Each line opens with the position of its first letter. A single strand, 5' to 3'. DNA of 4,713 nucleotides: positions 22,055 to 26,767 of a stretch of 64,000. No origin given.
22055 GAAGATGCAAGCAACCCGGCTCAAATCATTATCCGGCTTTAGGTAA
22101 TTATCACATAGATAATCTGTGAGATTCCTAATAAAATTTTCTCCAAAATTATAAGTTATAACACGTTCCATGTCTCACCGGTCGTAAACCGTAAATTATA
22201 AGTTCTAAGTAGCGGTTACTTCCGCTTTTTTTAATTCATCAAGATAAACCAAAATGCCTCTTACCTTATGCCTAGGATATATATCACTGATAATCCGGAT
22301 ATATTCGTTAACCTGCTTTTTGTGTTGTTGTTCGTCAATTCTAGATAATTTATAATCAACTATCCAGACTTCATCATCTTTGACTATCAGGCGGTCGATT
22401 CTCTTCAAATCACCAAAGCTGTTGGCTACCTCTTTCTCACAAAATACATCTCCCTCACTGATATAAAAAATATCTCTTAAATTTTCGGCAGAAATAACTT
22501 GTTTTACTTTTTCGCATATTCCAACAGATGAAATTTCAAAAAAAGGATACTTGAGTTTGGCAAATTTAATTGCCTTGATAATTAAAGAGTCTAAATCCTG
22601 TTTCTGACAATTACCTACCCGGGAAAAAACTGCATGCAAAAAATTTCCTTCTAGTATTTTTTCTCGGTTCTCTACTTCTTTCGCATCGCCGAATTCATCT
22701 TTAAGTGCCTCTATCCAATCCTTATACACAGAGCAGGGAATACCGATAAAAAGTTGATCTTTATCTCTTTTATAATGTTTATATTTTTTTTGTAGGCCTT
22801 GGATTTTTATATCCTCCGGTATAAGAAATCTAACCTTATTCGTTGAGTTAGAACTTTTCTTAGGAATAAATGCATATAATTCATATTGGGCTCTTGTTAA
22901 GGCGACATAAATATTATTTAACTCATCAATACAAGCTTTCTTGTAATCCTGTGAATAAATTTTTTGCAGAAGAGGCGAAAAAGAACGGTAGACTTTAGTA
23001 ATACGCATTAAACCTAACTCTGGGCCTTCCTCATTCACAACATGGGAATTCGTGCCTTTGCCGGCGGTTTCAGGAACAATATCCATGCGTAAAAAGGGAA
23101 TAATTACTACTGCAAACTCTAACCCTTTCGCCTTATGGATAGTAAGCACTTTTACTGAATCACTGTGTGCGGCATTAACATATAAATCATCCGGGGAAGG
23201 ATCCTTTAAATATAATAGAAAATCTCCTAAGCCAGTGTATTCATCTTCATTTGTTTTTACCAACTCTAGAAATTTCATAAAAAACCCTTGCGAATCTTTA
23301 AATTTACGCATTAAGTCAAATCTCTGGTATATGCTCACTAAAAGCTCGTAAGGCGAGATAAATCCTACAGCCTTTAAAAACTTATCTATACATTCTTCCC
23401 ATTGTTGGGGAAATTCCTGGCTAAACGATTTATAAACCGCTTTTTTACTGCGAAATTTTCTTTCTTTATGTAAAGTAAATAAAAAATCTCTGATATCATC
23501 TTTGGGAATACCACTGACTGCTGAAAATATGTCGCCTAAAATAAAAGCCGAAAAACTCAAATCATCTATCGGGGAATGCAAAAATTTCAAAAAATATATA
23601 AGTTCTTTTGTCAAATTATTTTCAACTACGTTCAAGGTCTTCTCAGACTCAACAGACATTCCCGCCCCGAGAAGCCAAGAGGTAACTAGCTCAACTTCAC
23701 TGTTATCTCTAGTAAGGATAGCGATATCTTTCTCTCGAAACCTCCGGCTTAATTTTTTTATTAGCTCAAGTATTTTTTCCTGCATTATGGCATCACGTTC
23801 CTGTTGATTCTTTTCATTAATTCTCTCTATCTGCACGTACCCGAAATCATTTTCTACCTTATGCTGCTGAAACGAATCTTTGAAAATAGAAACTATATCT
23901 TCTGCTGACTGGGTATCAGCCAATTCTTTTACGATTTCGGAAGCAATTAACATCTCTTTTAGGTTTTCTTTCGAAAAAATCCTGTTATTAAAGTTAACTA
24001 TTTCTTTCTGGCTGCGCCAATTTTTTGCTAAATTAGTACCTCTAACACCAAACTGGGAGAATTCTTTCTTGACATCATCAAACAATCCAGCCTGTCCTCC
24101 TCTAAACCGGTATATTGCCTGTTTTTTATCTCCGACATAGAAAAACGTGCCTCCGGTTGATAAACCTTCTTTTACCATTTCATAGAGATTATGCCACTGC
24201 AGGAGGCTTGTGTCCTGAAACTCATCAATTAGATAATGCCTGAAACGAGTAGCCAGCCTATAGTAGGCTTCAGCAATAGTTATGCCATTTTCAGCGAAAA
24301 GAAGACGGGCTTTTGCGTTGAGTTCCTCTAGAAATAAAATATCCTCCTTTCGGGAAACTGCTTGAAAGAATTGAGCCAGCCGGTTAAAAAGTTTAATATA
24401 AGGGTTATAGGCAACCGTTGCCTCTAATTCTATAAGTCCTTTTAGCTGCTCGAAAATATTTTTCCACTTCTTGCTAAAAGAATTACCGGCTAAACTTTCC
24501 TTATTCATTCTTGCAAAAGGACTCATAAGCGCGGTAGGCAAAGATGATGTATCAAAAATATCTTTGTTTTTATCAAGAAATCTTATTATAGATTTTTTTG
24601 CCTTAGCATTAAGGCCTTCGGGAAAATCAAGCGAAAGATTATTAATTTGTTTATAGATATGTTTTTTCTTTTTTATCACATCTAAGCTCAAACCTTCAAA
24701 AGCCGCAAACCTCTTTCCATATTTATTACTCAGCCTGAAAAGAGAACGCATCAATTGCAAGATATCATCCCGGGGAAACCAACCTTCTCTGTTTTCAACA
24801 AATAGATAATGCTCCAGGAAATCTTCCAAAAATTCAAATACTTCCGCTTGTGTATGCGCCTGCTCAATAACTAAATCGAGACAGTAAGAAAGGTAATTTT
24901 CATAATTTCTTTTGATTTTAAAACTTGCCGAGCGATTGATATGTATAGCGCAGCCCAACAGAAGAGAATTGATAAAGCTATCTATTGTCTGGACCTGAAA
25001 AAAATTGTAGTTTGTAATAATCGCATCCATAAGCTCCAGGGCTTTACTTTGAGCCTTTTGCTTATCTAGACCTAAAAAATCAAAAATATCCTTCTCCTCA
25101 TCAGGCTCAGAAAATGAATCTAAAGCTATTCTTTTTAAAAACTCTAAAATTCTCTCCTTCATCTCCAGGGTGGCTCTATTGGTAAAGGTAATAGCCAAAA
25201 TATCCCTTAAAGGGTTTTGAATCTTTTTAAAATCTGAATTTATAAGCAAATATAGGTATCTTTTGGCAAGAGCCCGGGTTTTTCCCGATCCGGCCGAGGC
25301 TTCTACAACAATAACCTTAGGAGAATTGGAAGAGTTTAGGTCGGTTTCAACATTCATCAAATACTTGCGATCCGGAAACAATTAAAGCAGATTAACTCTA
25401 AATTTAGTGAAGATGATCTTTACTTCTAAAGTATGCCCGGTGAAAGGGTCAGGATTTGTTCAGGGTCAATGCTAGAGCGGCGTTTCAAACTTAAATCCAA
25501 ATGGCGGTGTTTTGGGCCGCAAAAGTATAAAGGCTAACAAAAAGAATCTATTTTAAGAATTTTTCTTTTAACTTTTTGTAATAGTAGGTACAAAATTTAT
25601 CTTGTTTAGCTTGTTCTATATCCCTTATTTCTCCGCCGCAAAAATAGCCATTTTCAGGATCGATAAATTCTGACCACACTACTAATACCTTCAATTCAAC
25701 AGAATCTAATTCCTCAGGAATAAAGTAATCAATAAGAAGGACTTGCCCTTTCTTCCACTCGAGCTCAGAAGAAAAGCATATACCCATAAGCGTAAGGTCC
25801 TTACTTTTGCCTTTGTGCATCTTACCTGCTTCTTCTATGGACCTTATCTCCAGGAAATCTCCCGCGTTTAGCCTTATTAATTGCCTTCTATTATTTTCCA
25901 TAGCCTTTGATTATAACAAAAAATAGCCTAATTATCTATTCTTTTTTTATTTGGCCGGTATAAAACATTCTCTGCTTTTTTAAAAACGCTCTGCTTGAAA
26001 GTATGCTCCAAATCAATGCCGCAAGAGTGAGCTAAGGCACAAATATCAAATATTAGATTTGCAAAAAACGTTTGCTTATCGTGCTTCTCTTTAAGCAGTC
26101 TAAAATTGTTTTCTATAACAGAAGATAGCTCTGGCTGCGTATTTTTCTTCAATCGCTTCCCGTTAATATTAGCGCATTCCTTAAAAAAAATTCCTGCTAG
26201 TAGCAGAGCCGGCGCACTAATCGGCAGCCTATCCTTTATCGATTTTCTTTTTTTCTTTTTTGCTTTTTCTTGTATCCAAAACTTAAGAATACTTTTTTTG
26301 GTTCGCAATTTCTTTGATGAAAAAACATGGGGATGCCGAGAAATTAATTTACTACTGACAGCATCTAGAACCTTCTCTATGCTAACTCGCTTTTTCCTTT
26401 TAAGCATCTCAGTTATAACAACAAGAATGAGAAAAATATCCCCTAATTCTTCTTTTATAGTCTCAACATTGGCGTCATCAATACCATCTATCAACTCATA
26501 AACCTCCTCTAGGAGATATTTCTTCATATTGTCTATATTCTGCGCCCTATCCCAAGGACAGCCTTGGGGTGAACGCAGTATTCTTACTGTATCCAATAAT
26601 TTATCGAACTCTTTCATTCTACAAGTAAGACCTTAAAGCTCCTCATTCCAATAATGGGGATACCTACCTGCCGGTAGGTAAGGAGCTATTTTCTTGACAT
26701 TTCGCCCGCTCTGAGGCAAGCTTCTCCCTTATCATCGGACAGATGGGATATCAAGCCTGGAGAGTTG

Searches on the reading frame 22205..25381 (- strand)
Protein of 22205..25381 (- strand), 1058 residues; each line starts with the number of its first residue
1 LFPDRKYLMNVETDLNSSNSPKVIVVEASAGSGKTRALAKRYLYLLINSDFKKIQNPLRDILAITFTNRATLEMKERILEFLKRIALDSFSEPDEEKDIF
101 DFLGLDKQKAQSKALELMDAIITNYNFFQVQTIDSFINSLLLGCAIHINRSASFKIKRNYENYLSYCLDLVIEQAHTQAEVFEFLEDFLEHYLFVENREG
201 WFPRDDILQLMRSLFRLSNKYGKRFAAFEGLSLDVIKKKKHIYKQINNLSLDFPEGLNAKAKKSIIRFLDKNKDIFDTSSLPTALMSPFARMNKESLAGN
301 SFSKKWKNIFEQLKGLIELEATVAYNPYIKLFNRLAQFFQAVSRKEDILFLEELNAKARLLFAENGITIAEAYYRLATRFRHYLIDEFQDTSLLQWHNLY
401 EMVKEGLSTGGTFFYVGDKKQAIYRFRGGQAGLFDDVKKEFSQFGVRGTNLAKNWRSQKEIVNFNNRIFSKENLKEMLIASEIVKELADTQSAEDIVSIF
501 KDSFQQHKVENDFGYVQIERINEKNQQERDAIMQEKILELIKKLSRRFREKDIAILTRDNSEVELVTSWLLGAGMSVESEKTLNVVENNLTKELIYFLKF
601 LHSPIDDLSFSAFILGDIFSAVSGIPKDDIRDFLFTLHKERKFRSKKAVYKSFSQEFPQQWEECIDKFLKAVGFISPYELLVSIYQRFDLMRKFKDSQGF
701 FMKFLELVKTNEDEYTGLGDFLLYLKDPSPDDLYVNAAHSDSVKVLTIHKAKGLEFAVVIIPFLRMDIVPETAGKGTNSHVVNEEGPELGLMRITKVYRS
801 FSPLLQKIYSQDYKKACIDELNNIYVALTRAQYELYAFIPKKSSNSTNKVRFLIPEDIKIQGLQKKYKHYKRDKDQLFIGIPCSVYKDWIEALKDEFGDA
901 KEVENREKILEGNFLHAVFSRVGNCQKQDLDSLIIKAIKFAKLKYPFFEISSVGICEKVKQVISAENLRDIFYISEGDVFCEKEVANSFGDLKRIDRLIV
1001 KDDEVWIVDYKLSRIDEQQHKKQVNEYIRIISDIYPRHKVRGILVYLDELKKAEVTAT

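Call 60: search_protein_families(library=pfam, proteins=[window:22205-25381:-], max_evalue=0.00001)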
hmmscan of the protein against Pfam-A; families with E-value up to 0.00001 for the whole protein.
window:22205-25381:- (1058 aa): 5 families
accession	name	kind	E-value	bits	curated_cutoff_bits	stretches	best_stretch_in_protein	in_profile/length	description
PF00580.27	UvrD-helicase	-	6.9e-38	131.3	23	1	20-441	12-270/271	UvrD/REP helicase N-terminal domain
PF13361.12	UvrD_C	-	4.5e-26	92.5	25.6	1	450-836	2-344/350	UvrD-like helicase C-terminal domain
PF13245.12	AAA_19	-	1.4e-12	48.4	25.1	1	20-81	10-62/134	AAA domain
PF13538.12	UvrD_C_2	-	1.4e-07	31.7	27.4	0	745-762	4-23/52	UvrD-like helicase C-terminal domain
PF13087.12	AAA_12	-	3.2e-07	30.6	27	0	446-568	15-127/195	AAA domain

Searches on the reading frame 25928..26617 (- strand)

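Call 60: search_protein_families(library=pfam, proteins=[window:25928-26617:-], max_evalue=0.00001)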
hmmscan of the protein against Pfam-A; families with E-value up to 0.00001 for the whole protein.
window:25928-26617:- (229 aa): 1 family
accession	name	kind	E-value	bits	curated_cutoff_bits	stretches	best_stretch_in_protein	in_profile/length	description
PF03819.22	MazG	-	9.6e-22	77.5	22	1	26-99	1-74/74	MazG nucleotide pyrophosphohydrolase domain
